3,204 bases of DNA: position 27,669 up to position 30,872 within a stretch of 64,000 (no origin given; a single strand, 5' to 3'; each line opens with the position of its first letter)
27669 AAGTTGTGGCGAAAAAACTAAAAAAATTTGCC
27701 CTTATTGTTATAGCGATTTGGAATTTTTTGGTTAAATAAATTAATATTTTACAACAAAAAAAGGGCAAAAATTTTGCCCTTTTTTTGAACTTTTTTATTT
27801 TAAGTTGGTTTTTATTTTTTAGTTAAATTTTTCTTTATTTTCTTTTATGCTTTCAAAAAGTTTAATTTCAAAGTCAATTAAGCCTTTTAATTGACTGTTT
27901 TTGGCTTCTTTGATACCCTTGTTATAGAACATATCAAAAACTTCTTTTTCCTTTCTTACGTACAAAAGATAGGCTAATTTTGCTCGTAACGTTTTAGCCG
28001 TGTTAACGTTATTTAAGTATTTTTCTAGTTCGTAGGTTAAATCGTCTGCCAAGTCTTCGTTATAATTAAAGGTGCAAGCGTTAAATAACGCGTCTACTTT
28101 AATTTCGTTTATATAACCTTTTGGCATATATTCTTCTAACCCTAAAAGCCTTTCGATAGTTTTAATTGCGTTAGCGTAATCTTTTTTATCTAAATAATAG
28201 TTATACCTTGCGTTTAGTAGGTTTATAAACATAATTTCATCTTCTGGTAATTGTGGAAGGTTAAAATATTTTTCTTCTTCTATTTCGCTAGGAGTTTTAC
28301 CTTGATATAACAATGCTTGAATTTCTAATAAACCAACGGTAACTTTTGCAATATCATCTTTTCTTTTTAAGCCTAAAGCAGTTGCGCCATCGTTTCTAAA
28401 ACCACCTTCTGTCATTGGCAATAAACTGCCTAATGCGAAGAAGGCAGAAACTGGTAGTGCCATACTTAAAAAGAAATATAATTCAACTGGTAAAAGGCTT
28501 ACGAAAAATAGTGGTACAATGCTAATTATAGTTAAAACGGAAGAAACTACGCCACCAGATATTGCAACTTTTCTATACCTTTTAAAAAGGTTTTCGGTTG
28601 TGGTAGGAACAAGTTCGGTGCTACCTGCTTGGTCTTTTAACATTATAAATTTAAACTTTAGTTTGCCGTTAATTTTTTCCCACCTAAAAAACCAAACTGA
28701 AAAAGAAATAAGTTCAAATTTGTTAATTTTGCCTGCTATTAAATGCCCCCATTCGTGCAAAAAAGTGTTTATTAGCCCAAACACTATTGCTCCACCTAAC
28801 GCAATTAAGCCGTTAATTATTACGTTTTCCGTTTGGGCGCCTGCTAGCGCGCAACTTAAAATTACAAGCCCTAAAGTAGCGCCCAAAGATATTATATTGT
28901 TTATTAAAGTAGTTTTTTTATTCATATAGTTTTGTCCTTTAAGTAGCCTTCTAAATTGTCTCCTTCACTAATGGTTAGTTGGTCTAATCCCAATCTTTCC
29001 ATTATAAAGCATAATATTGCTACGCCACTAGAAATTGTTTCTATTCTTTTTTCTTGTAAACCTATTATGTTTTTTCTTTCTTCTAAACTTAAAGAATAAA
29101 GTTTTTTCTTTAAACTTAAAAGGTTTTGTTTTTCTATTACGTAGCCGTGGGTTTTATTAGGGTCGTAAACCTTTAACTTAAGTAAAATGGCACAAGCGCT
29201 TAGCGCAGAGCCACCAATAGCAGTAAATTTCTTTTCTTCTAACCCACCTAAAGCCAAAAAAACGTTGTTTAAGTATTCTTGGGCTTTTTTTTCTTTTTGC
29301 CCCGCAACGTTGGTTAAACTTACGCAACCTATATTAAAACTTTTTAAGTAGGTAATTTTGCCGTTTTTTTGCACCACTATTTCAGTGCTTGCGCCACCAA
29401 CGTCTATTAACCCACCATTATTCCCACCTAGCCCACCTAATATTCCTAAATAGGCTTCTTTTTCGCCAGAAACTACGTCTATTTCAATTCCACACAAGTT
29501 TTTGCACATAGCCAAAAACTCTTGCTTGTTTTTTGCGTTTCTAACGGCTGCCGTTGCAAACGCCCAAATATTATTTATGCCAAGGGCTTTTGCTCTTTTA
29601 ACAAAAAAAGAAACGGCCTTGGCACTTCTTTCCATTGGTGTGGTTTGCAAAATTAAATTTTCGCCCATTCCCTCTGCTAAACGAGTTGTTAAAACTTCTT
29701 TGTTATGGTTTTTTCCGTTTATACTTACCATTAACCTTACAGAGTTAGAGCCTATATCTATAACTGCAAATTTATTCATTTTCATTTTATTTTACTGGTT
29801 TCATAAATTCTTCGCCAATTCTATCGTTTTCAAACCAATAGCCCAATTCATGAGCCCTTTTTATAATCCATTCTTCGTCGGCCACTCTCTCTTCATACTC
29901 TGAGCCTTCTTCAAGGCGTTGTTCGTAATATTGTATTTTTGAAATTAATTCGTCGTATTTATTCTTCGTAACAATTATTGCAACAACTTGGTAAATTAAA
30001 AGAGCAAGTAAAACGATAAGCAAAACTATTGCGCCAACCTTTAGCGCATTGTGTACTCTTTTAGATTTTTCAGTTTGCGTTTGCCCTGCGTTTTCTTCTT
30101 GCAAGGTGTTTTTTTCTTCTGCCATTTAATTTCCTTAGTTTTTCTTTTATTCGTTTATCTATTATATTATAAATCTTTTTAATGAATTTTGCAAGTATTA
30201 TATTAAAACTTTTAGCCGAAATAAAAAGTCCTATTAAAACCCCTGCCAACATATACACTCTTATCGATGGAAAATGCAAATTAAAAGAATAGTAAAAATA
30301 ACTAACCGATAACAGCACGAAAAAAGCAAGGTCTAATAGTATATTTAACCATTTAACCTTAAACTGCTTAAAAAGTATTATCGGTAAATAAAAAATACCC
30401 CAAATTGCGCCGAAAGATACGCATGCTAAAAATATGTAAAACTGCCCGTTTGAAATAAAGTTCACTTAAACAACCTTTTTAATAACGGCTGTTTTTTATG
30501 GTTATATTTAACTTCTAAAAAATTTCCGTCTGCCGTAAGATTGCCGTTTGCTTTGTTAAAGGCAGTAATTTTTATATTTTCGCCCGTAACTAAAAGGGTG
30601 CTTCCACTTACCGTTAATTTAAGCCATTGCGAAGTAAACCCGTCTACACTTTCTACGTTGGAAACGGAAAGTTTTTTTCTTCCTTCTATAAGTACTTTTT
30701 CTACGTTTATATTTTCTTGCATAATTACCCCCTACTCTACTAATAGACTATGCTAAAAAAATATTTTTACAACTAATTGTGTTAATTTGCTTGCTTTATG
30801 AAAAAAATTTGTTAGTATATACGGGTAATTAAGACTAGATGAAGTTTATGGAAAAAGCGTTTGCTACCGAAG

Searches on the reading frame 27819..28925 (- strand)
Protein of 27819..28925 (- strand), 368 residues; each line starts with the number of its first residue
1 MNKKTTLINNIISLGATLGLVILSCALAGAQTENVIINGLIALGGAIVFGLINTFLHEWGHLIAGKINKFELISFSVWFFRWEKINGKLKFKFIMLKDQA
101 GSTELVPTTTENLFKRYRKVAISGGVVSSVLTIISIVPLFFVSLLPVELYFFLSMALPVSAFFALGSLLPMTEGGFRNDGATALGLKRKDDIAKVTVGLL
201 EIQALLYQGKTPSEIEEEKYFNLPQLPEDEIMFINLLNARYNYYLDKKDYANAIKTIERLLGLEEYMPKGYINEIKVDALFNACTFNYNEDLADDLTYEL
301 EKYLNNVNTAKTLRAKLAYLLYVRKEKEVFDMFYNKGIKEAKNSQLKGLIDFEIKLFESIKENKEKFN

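Call 74: search_protein_families(library=pfam, proteins=[window:27819-28925:-], max_evalue=0.001)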
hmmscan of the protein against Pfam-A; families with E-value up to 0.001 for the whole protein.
window:27819-28925:- (368 aa): 1 family
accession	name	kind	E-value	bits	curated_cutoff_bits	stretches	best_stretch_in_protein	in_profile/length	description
PF02163.28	Peptidase_M50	-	9e-06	25.6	27.2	1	52-304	8-120/221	Peptidase family M50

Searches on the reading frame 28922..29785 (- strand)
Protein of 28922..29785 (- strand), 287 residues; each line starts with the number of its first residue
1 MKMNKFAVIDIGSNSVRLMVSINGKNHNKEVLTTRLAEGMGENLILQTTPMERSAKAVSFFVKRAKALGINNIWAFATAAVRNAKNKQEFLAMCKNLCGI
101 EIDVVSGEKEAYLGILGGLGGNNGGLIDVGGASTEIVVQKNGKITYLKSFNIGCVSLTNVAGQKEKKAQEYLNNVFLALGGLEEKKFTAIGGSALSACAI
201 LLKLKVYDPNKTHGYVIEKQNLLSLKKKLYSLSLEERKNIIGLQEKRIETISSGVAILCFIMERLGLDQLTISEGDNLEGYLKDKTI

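Call 74: search_protein_families(library=pfam, proteins=[window:28922-29785:-], max_evalue=0.001)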
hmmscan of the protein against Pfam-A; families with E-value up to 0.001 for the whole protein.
window:28922-29785:- (287 aa): 2 families
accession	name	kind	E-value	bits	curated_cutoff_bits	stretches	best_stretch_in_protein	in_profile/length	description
PF02541.22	Ppx-GppA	-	4.2e-47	161.4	27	1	32-283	18-279/285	Ppx/GppA phosphatase family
PF14450.12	FtsA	-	3.5e-05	24.6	31.8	0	126-159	2-35/127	Cell division protein FtsA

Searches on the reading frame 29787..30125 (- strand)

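Call 74: search_protein_families(library=pfam, proteins=[window:29787-30125:-], max_evalue=0.001)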
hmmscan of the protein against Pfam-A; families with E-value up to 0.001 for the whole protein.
window:29787-30125:- (112 aa): 1 family
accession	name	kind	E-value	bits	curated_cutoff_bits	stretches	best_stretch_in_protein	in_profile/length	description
PF15145.11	DUF4577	-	0.00022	21.6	27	1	9-65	44-100/128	Domain of unknown function (DUF4577)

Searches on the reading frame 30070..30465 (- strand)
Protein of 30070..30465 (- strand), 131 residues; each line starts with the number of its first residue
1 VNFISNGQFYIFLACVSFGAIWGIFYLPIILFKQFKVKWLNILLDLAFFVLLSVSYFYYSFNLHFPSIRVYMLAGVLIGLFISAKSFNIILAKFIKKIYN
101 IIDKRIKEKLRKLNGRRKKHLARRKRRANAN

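Call 74: search_protein_families(library=pfam, proteins=[window:30070-30465:-], max_evalue=0.001)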
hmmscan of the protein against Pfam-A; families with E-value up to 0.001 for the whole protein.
window:30070-30465:- (131 aa): 1 family
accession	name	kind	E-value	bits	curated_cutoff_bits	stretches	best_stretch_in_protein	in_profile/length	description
PF09578.15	Spore_YabQ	-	5.2e-07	30.2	27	1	12-87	1-78/79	Spore cortex protein YabQ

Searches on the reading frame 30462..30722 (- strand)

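Call 74: search_protein_families(library=pfam, proteins=[window:30462-30722:-], max_evalue=0.001)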
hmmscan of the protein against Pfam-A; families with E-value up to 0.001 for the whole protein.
window:30462-30722:- (86 aa): 1 family
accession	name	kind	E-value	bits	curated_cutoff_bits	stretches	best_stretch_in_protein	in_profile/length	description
PF07873.16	YabP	-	7.9e-11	42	27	1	9-73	2-64/64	YabP family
